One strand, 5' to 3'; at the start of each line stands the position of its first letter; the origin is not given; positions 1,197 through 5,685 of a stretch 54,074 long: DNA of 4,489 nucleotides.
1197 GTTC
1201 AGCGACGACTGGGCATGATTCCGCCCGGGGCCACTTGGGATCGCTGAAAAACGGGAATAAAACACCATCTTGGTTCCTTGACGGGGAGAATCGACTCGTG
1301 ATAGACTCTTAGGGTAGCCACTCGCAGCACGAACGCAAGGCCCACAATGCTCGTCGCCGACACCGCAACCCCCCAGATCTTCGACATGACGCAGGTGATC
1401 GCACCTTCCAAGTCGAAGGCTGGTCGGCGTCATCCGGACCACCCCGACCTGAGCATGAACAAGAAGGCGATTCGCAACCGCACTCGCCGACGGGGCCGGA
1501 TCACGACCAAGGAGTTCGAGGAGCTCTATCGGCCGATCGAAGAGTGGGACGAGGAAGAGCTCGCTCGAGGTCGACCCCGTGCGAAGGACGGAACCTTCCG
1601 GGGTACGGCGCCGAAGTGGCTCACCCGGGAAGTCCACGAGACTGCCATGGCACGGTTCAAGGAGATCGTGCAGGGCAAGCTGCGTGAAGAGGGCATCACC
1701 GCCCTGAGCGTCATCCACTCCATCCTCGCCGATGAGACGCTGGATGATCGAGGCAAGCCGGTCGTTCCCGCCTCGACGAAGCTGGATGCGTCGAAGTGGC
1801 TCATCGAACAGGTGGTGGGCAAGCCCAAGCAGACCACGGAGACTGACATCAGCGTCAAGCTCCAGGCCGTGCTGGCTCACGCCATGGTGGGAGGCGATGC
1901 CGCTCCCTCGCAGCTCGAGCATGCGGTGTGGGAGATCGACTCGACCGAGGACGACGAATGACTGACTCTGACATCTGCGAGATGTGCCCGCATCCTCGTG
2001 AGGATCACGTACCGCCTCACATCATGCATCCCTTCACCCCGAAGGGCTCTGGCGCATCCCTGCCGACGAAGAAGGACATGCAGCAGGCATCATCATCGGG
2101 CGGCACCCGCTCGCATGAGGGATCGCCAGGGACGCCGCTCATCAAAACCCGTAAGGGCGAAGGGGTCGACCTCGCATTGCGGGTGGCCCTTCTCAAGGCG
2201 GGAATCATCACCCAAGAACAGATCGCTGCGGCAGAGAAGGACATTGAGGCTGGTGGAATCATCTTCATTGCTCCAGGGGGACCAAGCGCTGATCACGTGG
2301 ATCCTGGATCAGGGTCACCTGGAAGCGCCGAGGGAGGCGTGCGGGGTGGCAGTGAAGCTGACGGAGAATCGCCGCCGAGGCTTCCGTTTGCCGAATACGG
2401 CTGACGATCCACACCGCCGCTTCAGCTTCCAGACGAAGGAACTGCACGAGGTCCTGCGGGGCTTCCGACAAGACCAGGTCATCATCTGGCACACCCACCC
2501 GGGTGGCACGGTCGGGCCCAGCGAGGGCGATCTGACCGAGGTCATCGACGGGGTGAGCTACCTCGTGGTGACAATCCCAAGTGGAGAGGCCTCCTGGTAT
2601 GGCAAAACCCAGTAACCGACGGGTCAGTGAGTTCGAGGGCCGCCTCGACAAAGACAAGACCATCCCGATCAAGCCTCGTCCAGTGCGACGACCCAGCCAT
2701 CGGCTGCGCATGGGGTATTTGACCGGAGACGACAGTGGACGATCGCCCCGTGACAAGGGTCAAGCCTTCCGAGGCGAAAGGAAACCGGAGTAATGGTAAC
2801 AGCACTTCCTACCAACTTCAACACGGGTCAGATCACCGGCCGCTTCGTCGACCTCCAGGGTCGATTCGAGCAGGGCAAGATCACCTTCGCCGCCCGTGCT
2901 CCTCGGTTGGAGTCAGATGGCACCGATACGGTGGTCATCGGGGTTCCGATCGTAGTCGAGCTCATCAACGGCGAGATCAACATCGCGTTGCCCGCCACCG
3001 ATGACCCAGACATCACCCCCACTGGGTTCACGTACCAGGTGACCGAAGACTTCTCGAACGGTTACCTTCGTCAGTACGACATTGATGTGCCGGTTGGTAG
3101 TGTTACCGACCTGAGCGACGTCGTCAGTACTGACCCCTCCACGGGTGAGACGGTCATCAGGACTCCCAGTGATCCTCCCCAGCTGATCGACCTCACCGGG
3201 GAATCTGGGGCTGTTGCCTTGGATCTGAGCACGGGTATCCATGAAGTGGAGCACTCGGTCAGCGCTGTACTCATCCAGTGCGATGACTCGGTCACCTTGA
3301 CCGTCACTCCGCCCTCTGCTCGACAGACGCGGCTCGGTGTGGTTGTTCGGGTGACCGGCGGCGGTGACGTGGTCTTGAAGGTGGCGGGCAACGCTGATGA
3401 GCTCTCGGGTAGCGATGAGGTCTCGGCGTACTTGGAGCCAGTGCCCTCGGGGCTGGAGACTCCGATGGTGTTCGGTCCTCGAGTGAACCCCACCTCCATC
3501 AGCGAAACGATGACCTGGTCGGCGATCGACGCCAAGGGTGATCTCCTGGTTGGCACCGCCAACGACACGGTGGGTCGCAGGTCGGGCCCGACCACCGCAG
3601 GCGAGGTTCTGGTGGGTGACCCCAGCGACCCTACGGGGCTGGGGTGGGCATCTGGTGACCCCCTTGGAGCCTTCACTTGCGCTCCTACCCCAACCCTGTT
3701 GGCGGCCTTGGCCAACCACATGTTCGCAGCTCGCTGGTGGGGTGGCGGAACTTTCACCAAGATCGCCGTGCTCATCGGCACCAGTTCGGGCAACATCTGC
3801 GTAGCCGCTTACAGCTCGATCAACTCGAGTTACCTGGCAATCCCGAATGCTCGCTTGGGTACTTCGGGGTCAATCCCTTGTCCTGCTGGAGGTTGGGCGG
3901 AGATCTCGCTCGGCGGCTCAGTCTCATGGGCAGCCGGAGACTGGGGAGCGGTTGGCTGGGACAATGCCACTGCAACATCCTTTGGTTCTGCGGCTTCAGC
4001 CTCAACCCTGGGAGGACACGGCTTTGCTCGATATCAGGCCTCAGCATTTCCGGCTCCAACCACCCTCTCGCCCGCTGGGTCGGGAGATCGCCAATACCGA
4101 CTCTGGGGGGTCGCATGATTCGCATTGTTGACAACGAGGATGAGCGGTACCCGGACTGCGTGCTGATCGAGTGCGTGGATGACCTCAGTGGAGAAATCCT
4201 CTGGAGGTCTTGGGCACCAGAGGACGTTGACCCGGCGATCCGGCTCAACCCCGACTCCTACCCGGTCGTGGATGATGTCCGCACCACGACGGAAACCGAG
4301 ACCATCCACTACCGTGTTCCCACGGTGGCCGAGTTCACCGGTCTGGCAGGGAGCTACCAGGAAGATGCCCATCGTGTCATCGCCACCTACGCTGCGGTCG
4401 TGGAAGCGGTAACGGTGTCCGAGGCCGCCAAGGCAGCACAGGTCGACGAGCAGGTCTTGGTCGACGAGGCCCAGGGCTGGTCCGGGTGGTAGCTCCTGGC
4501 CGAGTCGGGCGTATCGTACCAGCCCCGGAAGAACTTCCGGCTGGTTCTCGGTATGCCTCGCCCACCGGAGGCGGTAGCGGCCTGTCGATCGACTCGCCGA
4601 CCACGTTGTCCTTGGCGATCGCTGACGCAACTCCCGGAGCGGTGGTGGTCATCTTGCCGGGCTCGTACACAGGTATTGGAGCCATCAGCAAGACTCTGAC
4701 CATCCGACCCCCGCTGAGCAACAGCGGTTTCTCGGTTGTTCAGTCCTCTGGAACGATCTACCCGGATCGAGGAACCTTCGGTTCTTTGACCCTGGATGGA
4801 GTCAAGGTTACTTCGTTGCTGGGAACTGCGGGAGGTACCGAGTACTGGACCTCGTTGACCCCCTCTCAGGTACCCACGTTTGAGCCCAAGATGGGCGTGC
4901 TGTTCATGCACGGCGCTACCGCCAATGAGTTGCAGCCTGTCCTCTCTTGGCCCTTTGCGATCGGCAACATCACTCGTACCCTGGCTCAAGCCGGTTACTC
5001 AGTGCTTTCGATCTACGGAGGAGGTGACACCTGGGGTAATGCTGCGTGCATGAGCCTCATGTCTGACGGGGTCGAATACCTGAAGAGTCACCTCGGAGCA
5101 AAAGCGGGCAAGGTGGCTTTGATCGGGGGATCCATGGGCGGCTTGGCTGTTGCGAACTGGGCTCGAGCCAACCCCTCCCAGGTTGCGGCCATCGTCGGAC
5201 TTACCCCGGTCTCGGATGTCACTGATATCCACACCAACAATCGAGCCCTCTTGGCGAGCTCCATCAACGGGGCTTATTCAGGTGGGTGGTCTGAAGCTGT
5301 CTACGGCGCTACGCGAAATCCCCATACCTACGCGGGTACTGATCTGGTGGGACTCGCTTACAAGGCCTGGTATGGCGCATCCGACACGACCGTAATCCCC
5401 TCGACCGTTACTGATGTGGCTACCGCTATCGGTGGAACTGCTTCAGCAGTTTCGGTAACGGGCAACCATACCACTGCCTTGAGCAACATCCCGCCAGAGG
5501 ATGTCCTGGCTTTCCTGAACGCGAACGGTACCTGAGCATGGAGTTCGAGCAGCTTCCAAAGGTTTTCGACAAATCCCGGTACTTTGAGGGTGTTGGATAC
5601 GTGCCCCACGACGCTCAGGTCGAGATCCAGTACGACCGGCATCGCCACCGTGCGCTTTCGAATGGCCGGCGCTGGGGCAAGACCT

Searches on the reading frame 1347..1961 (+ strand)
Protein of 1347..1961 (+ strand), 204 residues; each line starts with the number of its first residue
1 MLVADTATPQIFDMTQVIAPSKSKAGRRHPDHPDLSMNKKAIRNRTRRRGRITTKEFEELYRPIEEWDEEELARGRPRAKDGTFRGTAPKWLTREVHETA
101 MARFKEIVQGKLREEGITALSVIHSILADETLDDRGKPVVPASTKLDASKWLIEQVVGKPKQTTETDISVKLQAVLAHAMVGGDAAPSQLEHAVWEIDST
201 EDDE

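Call 11: search_protein_families(library=phrogs, proteins=[window:1347-1961:+], max_evalue=0.001)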
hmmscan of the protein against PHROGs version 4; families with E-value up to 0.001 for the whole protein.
window:1347-1961:+ (204 aa): 2 families
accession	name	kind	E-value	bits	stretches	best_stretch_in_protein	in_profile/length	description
phrog_7407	-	unknown function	1.1e-06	29.5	1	57-182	140-259/370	-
phrog_10899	-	head and packaging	0.00035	20.5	1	26-161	117-243/443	terminase small subunit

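Call 57: search_protein_families(library=pfam, proteins=[window:1347-1961:+], max_evalue=0.01)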
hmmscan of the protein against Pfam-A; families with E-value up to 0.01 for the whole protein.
window:1347-1961:+ (204 aa): 0 families

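Call 82: search_solved_structures(query=window:1347-1961:+, max_evalue=1)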
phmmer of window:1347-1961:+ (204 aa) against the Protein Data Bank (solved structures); distinct sequences matched with E-value up to 1: 1.
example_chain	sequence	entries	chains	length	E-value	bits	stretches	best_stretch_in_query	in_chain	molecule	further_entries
9if7_SP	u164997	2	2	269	0.33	14.1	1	46-125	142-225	Pre-mRNA-splicing factor ISY1 homolog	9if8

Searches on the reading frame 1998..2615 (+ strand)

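Call 83: search_protein_families(library=phrogs, proteins=[window:1998-2615:+], max_evalue=0.01)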
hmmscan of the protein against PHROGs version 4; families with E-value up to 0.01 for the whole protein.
window:1998-2615:+ (205 aa): 3 families
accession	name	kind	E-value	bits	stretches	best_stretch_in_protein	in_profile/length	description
phrog_30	-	tail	4.3e-11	43.9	1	86-200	281-393/544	minor tail protein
phrog_5556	-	tail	3.2e-09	37.8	1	96-181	22-103/148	tail protein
phrog_2635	-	tail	3.7e-06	27.8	1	102-192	9-97/135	tail protein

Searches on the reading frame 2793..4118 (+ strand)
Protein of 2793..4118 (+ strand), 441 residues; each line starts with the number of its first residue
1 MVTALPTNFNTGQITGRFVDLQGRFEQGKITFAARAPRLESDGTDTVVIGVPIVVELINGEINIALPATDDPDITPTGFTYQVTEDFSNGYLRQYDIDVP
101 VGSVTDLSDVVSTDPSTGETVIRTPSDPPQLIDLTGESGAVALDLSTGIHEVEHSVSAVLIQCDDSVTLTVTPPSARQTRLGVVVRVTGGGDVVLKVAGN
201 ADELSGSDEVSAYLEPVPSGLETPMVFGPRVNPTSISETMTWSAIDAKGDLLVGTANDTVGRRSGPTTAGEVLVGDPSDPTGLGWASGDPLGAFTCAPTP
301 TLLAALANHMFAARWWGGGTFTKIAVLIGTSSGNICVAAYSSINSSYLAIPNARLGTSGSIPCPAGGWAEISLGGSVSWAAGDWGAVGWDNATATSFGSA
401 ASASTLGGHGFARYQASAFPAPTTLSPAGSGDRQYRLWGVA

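Call 11: search_protein_families(library=phrogs, proteins=[window:2793-4118:+], max_evalue=0.001)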
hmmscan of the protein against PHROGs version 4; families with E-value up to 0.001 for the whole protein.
window:2793-4118:+ (441 aa): 3 families
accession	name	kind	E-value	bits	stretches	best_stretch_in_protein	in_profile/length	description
phrog_14726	-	tail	8e-16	58.9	1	4-171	2-172/537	tail fiber protein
phrog_16641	-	tail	6.3e-08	31.6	1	22-125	22-127/1296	tail fiber protein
phrog_33513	-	unknown function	2.2e-05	23.5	1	239-287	55-102/1042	-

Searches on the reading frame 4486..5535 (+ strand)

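Call 11: search_protein_families(library=phrogs, proteins=[window:4486-5535:+], max_evalue=0.001)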
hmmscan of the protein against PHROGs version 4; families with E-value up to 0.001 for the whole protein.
window:4486-5535:+ (349 aa): 1 family
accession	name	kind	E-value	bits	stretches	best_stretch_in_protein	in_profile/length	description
phrog_789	-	other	1.3e-06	28.4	1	135-247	353-459/637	esterase/lipase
